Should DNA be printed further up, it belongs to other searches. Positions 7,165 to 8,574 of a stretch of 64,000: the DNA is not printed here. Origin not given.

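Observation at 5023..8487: CbpA-type J-protein, HtrA protease and a bacterial eRF1-like (baeRF1) protein with a zinc ribbon in one apparent operon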

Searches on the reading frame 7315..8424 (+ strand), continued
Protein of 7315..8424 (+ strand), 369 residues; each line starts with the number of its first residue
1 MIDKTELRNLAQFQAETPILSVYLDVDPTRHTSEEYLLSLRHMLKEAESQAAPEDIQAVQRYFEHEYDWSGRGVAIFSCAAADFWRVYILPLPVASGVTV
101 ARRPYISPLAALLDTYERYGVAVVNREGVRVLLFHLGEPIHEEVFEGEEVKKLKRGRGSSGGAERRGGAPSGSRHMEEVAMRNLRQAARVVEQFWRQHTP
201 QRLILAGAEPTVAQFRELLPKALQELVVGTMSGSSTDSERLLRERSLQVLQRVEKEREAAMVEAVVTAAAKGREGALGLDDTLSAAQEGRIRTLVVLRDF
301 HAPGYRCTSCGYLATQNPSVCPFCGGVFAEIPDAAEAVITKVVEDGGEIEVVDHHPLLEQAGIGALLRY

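Call 44: search_protein_families(library=ncbifam, proteins=[P0145, P0168, P0215, P0124, P0121], max_evalue=0.001)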
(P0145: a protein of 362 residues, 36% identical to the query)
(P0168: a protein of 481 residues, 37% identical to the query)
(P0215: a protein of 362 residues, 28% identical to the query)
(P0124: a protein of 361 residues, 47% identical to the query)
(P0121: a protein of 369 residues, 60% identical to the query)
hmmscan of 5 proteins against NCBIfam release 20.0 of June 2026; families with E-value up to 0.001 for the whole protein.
P0145 (362 aa): 3 families
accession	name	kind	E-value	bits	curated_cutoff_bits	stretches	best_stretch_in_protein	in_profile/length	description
NF052289.1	Rv2629_fam_RHF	equivalog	8.7e-19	67.9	320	1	96-362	89-357/357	Rv2629 family ribosome hibernation factor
NF052288.1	MSMEG_1130_fam_RHF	equivalog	2e-14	53.4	480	1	5-361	6-386/387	MSMEG_1130 family ribosome hibernation factor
TIGR03676.1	aRF1_eRF1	equivalog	3.2e-11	42.7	234.7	1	106-345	120-379/403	peptide chain release factor aRF-1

P0168 (481 aa): 8 families
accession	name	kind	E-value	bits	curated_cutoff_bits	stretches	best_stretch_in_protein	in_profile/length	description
NF052288.1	MSMEG_1130_fam_RHF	equivalog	4.7e-44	151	480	1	120-477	14-386/387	MSMEG_1130 family ribosome hibernation factor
TIGR03676.1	aRF1_eRF1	equivalog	2.4e-23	82.6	234.7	1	112-477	8-400/403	peptide chain release factor aRF-1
NF052289.1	Rv2629_fam_RHF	equivalog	2.5e-17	63.1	320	1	121-477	5-356/357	Rv2629 family ribosome hibernation factor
NF052287.1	AOC03_06830_fam_RHF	equivalog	1.4e-14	54.4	330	1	122-412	8-304/361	AOC03_06830 family ribosome hibernation factor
NF052375.1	antisigma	equivalog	2.5e-09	37.4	100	1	9-83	1-73/217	anti-sigma factor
NF010501.0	PRK13920.1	subfamily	1.4e-05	24.8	225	1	4-78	2-77/213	putative anti-sigmaE protein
TIGR03988.1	antisig_RsrA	equivalog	0.00034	20.7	62.5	1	3-74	2-74/77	mycothiol system anti-sigma-R factor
NF052368.1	antisigmaE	subfamily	0.00052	19.8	50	0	1-38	2-39/48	anti-sigma factor family protein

P0215 (362 aa): 5 families
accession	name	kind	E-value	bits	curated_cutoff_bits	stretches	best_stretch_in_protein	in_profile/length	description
TIGR03676.1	aRF1_eRF1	equivalog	5.9e-21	74.7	234.7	1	103-362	117-401/403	peptide chain release factor aRF-1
NF052288.1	MSMEG_1130_fam_RHF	equivalog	1.1e-19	70.7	480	1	2-362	3-387/387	MSMEG_1130 family ribosome hibernation factor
NF052287.1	AOC03_06830_fam_RHF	equivalog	9.7e-16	58.2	330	1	38-362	30-361/361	AOC03_06830 family ribosome hibernation factor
NF052289.1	Rv2629_fam_RHF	equivalog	1.1e-09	37.9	320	1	37-319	28-316/357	Rv2629 family ribosome hibernation factor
NF041024.1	acVLRF1_NCBI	exception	2e-06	27.6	125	1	88-208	45-165/208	acVLRF1 family peptidyl-tRNA hydrolase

P0124 (361 aa): 4 families
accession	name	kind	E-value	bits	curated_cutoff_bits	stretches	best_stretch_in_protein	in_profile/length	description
NF052289.1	Rv2629_fam_RHF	equivalog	3.4e-17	62.7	320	1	15-361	5-357/357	Rv2629 family ribosome hibernation factor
NF052288.1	MSMEG_1130_fam_RHF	equivalog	8.2e-15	54.7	480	1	2-361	3-387/387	MSMEG_1130 family ribosome hibernation factor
NF052287.1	AOC03_06830_fam_RHF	equivalog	1.6e-13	50.9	330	1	64-361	65-361/361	AOC03_06830 family ribosome hibernation factor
TIGR03676.1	aRF1_eRF1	equivalog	2.3e-07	30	234.7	1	152-361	166-401/403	peptide chain release factor aRF-1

P0121 (369 aa): 3 families
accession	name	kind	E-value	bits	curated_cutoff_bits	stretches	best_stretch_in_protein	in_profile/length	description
NF052288.1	MSMEG_1130_fam_RHF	equivalog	2e-19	69.8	480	1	8-369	9-387/387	MSMEG_1130 family ribosome hibernation factor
NF052289.1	Rv2629_fam_RHF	equivalog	9.9e-19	67.7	320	1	14-369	5-357/357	Rv2629 family ribosome hibernation factor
NF052287.1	AOC03_06830_fam_RHF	equivalog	6.2e-07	29.2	330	1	168-369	166-361/361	AOC03_06830 family ribosome hibernation factor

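Call 48: search_solved_structures(query=A2, max_evalue=0.01, show_alignments=5)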
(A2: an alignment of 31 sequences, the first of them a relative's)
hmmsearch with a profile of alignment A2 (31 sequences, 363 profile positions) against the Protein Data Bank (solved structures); distinct sequences matched with E-value up to 0.01: 36.
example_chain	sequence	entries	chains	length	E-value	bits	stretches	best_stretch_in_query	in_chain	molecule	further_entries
8v9j_z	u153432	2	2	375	2.3e-28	102.6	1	8-363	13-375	Ribosome hibernation factor Balon (MSMEG_1130)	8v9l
4af1_A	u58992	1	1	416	8.5e-26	94.2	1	6-363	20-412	PEPTIDE CHAIN RELEASE FACTOR SUBUNIT 1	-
3agk_A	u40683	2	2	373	3.3e-19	72.5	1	6-292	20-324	Peptide chain release factor subunit 1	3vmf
8v9k_z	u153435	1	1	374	1.3e-18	70.6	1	10-363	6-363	Ribosome hibernation factor Balon (Rv2629)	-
3j5y_A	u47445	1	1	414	2.1e-16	63.2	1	102-363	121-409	Eukaryotic peptide chain release factor subunit 1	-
6xa1_j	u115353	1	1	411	2.2e-16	63.2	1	102-363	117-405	Eukaryotic peptide chain release factor subunit 1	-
3e20_C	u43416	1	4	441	2.4e-16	63.1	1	98-294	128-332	Eukaryotic peptide chain release factor subunit 1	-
1dt9_A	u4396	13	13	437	2.4e-16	63.1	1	102-363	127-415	PROTEIN (EUKARYOTIC PEPTIDE CHAIN RELEASE FACTOR SUBUNIT 1) | Eukaryotic peptide chain release factor subunit 1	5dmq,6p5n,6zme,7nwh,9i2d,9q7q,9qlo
5a8l_Q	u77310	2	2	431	2.5e-16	63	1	102-363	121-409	EUKARYOTIC RELEASE FACTOR ERF1 | Eukaryotic peptide chain release factor subunit 1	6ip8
4d5n_A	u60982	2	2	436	2.5e-16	63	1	102-363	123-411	EUKARYOTIC PEPTIDE CHAIN RELEASE FACTOR SUBUNIT 1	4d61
3e1y_A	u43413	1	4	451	2.6e-16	63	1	102-363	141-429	Eukaryotic peptide chain release factor subunit 1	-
5lzt_ii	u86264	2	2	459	2.8e-16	62.9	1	102-363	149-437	eRF1 | Eukaryotic peptide chain release factor subunit 1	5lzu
8ip8_bl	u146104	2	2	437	2.8e-15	59.6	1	102-295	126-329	eukaryotic release factor 1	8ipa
4crn_X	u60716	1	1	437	1.9e-14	56.9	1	102-363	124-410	ERF1 IN RIBOSOME-BOUND ERF1-ERF3-GDPNP COMPLEX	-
4crm_X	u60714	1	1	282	9.7e-14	54.5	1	147-363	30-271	EUKARYOTIC PEPTIDE CHAIN RELEASE FACTOR SUBUNIT 1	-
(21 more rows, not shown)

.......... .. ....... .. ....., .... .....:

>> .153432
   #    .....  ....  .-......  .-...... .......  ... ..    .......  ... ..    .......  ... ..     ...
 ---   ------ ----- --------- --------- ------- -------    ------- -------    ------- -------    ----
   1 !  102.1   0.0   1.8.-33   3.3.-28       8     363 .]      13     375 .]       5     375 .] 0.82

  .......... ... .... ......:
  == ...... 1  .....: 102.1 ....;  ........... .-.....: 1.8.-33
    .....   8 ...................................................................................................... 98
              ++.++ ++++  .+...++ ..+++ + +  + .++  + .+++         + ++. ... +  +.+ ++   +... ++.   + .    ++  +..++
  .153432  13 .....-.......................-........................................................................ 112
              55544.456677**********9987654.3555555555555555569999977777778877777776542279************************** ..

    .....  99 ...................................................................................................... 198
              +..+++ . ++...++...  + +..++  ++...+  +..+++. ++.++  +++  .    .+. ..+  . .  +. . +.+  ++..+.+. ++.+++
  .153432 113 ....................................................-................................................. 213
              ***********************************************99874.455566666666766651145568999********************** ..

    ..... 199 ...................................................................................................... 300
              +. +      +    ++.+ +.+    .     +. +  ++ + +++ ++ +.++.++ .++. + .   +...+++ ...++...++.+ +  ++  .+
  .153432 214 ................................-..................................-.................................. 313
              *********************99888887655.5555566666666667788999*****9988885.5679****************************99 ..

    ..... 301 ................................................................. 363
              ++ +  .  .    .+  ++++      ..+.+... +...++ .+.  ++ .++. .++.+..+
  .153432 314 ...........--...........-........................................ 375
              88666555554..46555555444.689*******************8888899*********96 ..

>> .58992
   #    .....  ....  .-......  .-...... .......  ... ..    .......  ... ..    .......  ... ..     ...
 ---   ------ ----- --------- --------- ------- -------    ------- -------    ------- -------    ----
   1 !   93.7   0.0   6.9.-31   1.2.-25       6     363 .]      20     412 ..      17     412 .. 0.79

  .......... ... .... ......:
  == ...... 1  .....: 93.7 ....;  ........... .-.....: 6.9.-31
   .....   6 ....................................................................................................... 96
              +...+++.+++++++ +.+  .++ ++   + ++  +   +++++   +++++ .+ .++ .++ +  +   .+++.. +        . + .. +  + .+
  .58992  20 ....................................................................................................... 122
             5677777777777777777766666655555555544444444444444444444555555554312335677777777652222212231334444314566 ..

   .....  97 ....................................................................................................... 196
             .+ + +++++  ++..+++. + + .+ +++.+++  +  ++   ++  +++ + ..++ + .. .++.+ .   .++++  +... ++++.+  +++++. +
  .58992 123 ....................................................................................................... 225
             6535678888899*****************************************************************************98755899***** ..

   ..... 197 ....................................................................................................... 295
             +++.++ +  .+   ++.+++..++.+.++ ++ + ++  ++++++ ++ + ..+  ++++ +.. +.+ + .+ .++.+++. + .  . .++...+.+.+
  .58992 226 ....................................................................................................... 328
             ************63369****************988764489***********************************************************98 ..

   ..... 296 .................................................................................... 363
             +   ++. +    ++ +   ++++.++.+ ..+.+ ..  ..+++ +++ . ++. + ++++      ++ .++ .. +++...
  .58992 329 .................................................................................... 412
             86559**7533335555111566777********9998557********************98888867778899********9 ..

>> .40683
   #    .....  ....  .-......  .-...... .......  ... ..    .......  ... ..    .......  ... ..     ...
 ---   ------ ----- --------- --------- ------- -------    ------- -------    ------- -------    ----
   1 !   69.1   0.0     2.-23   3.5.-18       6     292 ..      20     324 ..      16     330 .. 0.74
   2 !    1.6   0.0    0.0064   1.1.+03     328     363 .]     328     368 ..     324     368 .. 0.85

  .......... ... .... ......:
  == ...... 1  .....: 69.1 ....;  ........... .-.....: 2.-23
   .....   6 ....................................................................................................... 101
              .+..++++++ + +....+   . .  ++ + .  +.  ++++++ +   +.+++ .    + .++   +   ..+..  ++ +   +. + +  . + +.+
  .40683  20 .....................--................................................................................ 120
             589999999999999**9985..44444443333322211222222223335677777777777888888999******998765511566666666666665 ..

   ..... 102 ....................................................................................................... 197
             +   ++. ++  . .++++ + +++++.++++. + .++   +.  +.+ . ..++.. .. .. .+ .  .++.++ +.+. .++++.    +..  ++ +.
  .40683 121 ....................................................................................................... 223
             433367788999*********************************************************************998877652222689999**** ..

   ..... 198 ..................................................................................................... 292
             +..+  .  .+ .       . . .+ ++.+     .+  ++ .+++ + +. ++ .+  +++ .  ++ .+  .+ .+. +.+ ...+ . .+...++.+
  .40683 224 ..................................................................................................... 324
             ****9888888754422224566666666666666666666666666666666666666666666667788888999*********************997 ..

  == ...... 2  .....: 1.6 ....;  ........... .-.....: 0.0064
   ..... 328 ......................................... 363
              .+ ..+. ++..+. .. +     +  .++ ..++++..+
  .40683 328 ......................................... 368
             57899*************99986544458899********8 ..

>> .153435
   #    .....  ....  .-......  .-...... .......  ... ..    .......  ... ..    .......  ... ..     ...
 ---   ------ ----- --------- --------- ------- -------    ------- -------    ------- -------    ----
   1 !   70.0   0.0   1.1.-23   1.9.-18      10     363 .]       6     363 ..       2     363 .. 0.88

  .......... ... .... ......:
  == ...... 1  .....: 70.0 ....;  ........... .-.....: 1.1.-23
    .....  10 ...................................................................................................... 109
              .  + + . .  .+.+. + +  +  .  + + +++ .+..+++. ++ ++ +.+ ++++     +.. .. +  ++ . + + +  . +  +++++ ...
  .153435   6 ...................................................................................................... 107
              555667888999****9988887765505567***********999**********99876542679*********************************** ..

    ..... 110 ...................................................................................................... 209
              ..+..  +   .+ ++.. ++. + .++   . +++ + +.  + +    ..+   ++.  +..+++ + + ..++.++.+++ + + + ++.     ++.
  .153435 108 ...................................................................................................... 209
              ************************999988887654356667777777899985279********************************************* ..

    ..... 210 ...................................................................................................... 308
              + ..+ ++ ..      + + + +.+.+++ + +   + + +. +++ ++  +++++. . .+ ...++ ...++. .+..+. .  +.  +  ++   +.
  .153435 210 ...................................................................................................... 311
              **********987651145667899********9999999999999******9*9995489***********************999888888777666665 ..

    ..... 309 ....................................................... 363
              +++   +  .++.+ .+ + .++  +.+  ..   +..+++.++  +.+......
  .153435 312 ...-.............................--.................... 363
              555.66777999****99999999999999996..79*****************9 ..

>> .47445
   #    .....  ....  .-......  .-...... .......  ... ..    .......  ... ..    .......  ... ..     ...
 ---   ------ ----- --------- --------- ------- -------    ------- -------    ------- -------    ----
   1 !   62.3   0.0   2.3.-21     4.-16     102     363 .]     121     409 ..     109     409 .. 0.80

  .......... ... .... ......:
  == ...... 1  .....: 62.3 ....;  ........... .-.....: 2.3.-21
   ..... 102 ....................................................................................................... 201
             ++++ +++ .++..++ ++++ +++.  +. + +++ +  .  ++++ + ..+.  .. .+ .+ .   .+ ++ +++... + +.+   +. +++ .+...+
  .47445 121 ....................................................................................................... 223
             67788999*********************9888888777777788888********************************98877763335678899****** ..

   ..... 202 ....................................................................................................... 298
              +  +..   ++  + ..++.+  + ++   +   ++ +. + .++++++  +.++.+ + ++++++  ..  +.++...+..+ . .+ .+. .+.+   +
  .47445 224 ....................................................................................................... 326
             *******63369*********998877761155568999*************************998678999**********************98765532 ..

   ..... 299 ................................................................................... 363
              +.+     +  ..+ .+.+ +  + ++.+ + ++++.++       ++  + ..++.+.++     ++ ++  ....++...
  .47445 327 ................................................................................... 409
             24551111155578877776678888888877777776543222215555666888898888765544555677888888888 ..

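Call 51: find_related_loci(query=A3, collection=metagenome_contigs, flank=6000)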
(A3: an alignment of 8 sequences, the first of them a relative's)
Query A3 (361 aa) in metagenome_contigs; peptide patterns used: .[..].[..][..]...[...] (x = any residue, [..] = any of these).
249 stretches matched a pattern; 196 encode a relative of the query (tblastn E <= 1e-3); the best 80 are kept; 80 distinct loci.
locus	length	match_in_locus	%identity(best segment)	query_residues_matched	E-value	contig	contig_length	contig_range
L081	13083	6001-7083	98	1-361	0e+0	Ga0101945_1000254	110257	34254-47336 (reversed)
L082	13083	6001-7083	94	1-361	0e+0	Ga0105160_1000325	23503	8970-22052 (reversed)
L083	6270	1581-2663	90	1-361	0e+0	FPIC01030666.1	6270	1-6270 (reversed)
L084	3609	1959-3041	88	1-361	0e+0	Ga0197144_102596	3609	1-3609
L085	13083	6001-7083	88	1-361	0e+0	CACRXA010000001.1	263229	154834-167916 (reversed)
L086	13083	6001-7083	88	1-361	0e+0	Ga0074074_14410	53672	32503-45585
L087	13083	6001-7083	88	1-361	0e+0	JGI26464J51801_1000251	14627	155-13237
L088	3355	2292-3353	88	1-354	0e+0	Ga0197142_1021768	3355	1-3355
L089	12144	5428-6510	87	1-361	0e+0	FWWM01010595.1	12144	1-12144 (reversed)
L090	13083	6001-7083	83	1-361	0e+0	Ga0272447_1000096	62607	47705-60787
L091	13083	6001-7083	53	1-361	5e-127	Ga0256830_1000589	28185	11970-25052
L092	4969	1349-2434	45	1-361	2e-106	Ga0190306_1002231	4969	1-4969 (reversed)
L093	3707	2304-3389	45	1-361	1e-107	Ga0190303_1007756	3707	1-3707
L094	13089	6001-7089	44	1-361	2e-99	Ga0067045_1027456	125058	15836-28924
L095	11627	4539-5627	44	1-361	9e-99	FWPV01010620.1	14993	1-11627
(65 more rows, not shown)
